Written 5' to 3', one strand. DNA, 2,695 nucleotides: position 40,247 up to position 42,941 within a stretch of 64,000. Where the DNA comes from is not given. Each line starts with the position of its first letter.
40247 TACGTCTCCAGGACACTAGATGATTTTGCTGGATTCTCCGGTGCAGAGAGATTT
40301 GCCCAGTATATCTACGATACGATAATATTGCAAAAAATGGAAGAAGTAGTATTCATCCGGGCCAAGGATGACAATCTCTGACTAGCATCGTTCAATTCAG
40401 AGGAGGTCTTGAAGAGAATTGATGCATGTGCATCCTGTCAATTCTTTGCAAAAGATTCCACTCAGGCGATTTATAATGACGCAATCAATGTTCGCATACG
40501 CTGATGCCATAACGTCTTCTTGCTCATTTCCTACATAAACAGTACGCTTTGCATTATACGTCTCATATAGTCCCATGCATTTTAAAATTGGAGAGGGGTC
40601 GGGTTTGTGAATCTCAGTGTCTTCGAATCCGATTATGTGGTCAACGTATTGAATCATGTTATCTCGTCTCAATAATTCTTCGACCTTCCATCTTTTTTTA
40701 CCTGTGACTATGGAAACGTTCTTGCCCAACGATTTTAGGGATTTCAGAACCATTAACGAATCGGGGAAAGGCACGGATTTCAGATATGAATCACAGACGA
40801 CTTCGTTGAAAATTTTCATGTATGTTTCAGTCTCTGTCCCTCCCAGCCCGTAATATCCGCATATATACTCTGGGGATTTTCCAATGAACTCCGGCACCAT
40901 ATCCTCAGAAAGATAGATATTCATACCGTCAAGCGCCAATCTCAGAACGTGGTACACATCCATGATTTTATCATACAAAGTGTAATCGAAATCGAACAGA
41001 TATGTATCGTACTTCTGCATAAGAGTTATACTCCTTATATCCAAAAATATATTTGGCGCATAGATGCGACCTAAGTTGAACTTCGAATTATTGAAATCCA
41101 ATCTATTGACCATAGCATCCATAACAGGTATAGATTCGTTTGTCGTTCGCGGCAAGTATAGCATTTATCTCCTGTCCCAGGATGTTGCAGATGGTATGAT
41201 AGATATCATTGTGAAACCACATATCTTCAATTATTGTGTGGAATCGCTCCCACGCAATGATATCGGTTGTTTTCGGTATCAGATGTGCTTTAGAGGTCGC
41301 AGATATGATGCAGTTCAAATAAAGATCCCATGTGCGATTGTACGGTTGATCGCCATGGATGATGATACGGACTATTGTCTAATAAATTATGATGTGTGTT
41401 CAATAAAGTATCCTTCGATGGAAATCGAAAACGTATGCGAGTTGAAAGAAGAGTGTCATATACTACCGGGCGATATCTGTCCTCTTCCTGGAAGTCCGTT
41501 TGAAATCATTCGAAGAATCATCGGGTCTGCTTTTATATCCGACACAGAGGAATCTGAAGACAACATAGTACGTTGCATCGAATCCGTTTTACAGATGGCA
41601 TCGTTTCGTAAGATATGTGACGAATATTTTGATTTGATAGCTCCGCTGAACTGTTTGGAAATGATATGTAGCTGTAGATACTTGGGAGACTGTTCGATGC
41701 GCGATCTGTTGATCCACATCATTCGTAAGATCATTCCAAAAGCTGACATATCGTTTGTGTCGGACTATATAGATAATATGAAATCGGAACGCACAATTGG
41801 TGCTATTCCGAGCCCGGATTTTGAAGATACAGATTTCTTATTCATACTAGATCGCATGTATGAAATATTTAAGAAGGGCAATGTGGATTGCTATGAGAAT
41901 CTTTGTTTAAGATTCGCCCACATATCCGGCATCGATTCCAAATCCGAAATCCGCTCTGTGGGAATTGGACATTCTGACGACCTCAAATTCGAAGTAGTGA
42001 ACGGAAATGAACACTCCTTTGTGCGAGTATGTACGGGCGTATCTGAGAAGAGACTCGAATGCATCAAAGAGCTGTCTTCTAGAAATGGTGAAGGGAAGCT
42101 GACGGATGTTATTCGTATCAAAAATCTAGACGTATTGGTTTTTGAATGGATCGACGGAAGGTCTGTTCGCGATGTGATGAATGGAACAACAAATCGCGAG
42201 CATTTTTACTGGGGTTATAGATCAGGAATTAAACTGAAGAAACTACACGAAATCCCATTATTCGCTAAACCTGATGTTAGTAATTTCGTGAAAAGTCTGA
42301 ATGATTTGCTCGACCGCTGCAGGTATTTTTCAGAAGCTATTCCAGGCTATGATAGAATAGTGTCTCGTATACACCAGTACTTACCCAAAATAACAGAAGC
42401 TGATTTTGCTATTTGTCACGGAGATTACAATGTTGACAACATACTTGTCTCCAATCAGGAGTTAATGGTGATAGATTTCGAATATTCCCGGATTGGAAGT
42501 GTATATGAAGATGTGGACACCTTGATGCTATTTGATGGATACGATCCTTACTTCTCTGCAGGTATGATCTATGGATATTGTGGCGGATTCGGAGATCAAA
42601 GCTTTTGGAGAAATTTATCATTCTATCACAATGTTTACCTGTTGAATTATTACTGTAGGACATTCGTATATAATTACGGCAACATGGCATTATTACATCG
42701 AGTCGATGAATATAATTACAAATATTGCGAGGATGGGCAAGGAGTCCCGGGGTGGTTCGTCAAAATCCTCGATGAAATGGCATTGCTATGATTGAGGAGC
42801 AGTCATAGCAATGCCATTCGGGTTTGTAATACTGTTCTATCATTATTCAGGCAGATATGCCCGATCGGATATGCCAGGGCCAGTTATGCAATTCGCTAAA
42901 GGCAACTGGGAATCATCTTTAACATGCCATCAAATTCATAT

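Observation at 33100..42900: AT-rich island encoding a second nitrogenase-like (NifH + NifD/K-like) reductase with radical SAM, PLP decarboxylase, NTase, HAD phosphatase and APH-like kinase: an undescribed cofactor/tetrapyrrole-tailoring cluster?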

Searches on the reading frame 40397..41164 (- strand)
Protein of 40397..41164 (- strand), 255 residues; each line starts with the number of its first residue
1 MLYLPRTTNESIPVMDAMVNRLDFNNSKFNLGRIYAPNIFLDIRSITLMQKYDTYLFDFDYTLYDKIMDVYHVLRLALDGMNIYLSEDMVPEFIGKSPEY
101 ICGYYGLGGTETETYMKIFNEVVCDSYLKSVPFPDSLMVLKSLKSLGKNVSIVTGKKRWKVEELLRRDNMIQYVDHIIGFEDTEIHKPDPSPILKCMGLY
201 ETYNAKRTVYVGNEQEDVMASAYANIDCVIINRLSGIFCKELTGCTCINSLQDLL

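Call 6: search_protein_families(library=pfam, proteins=[window:40397-41164:-], max_evalue=0.01)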
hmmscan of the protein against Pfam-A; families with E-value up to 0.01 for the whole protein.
window:40397-41164:- (255 aa): 2 families
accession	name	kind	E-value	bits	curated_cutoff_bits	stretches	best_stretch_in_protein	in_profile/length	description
PF13419.12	HAD_2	-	2.1e-27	96.8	23.8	1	56-230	2-177/178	Haloacid dehalogenase-like hydrolase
PF00702.32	Hydrolase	-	6.3e-14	53.2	26.4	1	52-224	1-190/191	haloacid dehalogenase-like hydrolase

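Call 7: search_protein_families(library=ncbifam, proteins=[window:40397-41164:-], max_evalue=0.01)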
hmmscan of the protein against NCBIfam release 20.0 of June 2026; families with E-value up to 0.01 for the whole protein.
window:40397-41164:- (255 aa): 24 families
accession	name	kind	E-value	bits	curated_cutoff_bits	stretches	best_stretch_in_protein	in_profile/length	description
NF009695.0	PRK13222.1-2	equivalog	4.3e-16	59.1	225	1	49-230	3-192/226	phosphoglycolate phosphatase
NF009804.0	PRK13288.1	equivalog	1.9e-14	53.6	218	1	53-227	4-177/215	pyrophosphatase PpaX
TIGR01449.2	PGP_bact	equivalog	4.8e-13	49.1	180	1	129-230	83-183/213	phosphoglycolate phosphatase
NF009698.0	PRK13223.1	equivalog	3.7e-12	46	466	1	106-231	76-200/272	phosphoglycolate phosphatase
TIGR02253.1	CTE7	subfamily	7e-10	39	169.75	1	132-233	95-196/221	TIGR02253 family HAD-type hydrolase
NF009697.0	PRK13222.1-4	equivalog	7.4e-10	38.5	327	1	130-230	93-192/232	phosphoglycolate phosphatase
NF009694.0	PRK13222.1-1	equivalog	5.6e-08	32.4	415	1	130-227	110-206/252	phosphoglycolate phosphatase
TIGR02254.1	YjjG_YfnB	equivalog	1.4e-07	31.2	159.9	1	134-254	100-219/223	YjjG family noncanonical pyrimidine nucleotidase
NF008000.0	PRK10725.1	equivalog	1.5e-06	28.4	215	1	139-231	95-185/188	fructose-1-phosphate/6-phosphogluconate phosphatase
TIGR01454.1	AHBA_synth_RP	hypoth_equivalog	1.8e-06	27.7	246.65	1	133-224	77-167/205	AHBA synthesis associated protein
NF009700.0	PRK13226.1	equivalog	7.9e-06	25.7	342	1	129-230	93-193/229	phosphoglycolate phosphatase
TIGR03351.1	PhnX-like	hypoth_equivalog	8.6e-06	25.9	218.9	1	129-229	85-187/220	phosphonatase-like hydrolase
TIGR01662.1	HAD-SF-IIIA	subfamily_domain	1.4e-05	25.2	44.6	1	126-225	20-132/141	HAD-IIIA family hydrolase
NF053653.1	InDiPhoBT2121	equivalog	1.8e-05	24.4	245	1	127-232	82-187/216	inorganic diphosphatase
TIGR02009.1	PGMB-YQAB-SF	subfamily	4.1e-05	23.9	153.35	1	130-231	88-186/186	beta-phosphoglucomutase family hydrolase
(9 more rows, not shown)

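Call 52: search_protein_families(library=padloc, proteins=[window:40397-41164:-], max_evalue=0.01)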
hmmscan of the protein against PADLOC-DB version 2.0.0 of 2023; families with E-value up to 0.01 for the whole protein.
window:40397-41164:- (255 aa): 0 families

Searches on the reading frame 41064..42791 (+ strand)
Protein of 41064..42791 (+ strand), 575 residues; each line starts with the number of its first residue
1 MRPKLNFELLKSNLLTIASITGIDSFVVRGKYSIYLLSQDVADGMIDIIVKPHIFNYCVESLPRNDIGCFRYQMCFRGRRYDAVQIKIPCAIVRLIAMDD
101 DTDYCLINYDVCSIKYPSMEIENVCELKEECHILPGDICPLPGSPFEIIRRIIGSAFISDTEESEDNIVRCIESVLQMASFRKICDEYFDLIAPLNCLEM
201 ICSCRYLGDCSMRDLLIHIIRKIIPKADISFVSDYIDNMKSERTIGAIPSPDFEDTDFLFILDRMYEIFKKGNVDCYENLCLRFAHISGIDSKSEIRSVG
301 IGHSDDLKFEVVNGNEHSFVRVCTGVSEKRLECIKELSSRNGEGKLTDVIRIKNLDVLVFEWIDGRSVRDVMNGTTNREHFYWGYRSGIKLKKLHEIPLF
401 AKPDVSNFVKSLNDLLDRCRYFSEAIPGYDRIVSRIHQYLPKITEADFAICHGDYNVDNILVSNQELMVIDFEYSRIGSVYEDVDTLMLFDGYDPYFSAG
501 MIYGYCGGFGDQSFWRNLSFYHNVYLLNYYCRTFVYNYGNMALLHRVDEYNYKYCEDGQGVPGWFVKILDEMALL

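Call 6: search_protein_families(library=pfam, proteins=[window:41064-42791:+], max_evalue=0.01)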
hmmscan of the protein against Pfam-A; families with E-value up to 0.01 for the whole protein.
window:41064-42791:+ (575 aa): 4 families
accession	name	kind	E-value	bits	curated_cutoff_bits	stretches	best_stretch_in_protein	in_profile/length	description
PF01636.29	APH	-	2.4e-14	54.1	23.2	1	356-506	71-230/239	Phosphotransferase enzyme family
PF01633.27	Choline_kinase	-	3.7e-05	23.6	29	1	426-475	141-191/300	Choline/ethanolamine kinase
PF02958.26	EcKL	-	4.6e-05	23.3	22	1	430-487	193-260/294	Ecdysteroid kinase-like family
PF19974.5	TCAD9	-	0.00021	21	40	1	447-483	296-333/429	Ternary complex associated domain 9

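Call 7: search_protein_families(library=ncbifam, proteins=[window:41064-42791:+], max_evalue=0.01)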
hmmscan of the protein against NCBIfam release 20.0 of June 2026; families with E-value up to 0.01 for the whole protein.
window:41064-42791:+ (575 aa): 13 families
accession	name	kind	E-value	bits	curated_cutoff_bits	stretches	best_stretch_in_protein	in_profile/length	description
TIGR02906.1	spore_CotS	subfamily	4.2e-06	25.9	172.7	1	403-488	145-228/314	CotS family spore coat protein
NF011460.0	PRK14879.1-1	equivalog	6.2e-06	25.5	199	0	431-486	113-168/232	Kae1-associated kinase Bud32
NF011463.0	PRK14879.1-4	equivalog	2.6e-05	23.8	188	0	439-483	126-168/237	Kae1-associated kinase Bud32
TIGR02721.1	ycfN_thiK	equivalog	5.2e-05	22.5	299.45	1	356-487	63-185/256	thiamine kinase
TIGR03724.2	arch_bud32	equivalog_domain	8.1e-05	22.2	125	1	432-483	90-139/193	KEOPS complex kinase/ATPase Bud32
NF038156.1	lant_syn_V_LxmK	equivalog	0.00081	18.6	315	1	444-484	187-227/347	class V lanthionine synthetase subunit LxmK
NF033059.2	APH_3p_I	exception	0.0012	18.3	400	1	422-488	162-229/267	APH(3')-I family aminoglycoside O-phosphotransferase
NF011462.0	PRK14879.1-3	equivalog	0.0013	18.5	174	0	449-478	102-131/192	Kae1-associated kinase Bud32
TIGR01767.2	MTRK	equivalog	0.0023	17.1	275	0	448-485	226-263/401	S-methyl-5-thioribose kinase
NF007174.0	PRK09605.1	equivalog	0.0067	14.9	447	0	430-484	430-482/535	bifunctional N(6)-L-threonylcarbamoyladenine synthase/serine/threonine protein kinase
NF033068.1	APH_3p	equivalog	0.0077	15.8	205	0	432-483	161-211/255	APH(3') family aminoglycoside O-phosphotransferase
NF002475.0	PRK01723.1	equivalog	0.0089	15.1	142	0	449-477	163-192/241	3-deoxy-D-manno-octulosonic acid kinase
NF041256.1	GntI_guanitoxin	equivalog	0.0098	15.2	357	0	425-494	144-220/282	guanitoxin biosynthesis pre-guanitoxin N-oxide kinase GntI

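Call 52: search_protein_families(library=padloc, proteins=[window:41064-42791:+], max_evalue=0.01)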
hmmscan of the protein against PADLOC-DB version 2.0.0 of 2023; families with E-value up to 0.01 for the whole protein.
window:41064-42791:+ (575 aa): 0 families

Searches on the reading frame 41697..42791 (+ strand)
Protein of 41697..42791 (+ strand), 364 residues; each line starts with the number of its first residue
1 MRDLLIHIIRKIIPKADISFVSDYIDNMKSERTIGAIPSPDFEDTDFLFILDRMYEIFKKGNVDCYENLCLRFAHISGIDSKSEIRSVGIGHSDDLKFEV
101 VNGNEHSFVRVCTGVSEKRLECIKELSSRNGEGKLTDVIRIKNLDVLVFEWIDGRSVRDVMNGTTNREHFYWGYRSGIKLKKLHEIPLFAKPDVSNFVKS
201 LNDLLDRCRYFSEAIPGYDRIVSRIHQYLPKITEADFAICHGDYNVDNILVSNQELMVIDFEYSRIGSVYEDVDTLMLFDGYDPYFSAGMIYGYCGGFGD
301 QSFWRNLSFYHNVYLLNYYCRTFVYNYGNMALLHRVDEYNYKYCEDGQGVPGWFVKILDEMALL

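Call 95: search_protein_families(library=pfam, proteins=[window:41697-42791:+], max_evalue=5)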
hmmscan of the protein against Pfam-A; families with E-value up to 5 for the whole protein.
window:41697-42791:+ (364 aa): 7 families
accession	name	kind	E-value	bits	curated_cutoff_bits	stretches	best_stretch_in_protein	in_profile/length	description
PF01636.29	APH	-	9.9e-15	55.4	23.2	1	145-295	71-230/239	Phosphotransferase enzyme family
PF01633.27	Choline_kinase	-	1.1e-05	25.4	29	1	215-264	141-191/300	Choline/ethanolamine kinase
PF02958.26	EcKL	-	2.4e-05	24.3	22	1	218-276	195-260/294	Ecdysteroid kinase-like family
PF19974.5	TCAD9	-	0.00012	21.9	40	1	235-272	295-333/429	Ternary complex associated domain 9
PF06293.20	Kdo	-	0.032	14.1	21.3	1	238-265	138-170/207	Lipopolysaccharide kinase (Kdo/WaaP) family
PF12330.14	Haspin_kinase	-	0.054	13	25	1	232-286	220-280/364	Haspin like kinase domain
PF03109.22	ABC1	-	0.3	10.6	22.9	0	225-261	176-211/244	ABC1 atypical kinase-like domain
